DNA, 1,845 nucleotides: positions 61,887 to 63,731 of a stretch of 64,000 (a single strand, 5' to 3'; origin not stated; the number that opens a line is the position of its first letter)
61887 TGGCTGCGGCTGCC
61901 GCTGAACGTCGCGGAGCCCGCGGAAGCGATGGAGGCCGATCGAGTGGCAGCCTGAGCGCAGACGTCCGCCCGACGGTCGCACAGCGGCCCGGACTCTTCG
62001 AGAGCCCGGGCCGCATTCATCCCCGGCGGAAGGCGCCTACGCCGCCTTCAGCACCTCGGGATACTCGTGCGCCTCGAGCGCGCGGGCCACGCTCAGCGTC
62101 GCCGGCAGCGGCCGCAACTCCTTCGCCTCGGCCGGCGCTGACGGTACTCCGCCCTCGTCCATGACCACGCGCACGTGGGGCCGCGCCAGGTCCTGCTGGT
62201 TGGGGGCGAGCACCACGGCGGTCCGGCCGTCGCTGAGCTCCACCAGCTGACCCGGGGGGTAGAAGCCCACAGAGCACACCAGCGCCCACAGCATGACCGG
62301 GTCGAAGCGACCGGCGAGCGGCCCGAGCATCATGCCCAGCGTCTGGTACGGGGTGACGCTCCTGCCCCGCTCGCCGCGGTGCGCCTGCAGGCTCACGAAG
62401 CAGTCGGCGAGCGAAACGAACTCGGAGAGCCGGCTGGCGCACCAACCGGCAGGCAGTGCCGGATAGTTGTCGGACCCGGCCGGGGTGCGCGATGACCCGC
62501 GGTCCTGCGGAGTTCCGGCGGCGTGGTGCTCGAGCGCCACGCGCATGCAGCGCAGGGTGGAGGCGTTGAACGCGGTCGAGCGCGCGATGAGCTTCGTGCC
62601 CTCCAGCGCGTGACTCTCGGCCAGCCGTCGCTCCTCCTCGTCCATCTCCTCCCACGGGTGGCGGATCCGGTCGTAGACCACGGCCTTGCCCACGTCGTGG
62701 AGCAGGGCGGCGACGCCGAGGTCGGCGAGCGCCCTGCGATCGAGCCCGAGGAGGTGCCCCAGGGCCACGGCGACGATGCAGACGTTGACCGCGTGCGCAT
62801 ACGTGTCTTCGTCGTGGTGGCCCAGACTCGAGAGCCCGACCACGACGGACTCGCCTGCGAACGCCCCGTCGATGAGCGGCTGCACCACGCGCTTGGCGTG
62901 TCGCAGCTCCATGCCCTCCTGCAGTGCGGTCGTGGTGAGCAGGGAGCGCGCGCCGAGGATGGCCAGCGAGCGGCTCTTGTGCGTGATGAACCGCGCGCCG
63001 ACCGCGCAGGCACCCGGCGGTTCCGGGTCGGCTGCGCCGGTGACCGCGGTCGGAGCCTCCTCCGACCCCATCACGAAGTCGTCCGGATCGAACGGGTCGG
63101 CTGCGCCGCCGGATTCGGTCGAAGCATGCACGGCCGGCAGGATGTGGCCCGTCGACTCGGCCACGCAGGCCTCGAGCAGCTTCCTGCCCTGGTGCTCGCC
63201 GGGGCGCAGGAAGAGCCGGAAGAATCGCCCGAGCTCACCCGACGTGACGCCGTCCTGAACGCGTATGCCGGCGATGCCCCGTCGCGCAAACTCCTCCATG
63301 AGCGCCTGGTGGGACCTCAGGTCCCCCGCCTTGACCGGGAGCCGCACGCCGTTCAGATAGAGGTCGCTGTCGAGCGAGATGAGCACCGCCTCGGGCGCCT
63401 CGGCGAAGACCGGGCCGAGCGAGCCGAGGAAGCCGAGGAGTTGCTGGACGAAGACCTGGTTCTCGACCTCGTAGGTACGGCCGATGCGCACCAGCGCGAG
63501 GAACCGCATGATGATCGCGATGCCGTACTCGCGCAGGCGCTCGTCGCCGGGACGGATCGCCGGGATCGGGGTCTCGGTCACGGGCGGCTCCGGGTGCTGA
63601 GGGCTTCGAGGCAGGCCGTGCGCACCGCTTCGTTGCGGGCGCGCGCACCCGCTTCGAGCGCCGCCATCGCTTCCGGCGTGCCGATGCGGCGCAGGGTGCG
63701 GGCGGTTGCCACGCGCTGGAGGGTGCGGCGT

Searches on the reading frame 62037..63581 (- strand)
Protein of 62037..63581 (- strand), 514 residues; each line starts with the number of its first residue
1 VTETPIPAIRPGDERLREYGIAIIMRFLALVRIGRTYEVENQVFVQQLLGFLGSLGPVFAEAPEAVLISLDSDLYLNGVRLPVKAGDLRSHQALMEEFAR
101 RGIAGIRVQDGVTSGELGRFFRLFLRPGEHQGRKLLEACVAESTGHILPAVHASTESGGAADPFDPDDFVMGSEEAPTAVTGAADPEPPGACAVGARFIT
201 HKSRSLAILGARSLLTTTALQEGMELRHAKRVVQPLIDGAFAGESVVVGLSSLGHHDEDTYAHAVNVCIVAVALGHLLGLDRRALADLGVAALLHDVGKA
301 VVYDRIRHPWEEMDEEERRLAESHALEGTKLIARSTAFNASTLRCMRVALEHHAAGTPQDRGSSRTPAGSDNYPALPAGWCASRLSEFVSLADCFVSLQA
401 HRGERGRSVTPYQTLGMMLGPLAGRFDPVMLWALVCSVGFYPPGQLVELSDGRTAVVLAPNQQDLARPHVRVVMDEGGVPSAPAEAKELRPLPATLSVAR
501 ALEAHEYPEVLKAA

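Call 69: search_protein_families(library=pfam, proteins=[window:62037-63581:-], max_evalue=0.00001)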
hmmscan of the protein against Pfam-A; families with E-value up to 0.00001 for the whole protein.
window:62037-63581:- (514 aa): 1 family
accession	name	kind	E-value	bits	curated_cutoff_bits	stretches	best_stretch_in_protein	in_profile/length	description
PF01966.28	HD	-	3.8e-07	30.9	22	1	260-357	1-90/116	HD domain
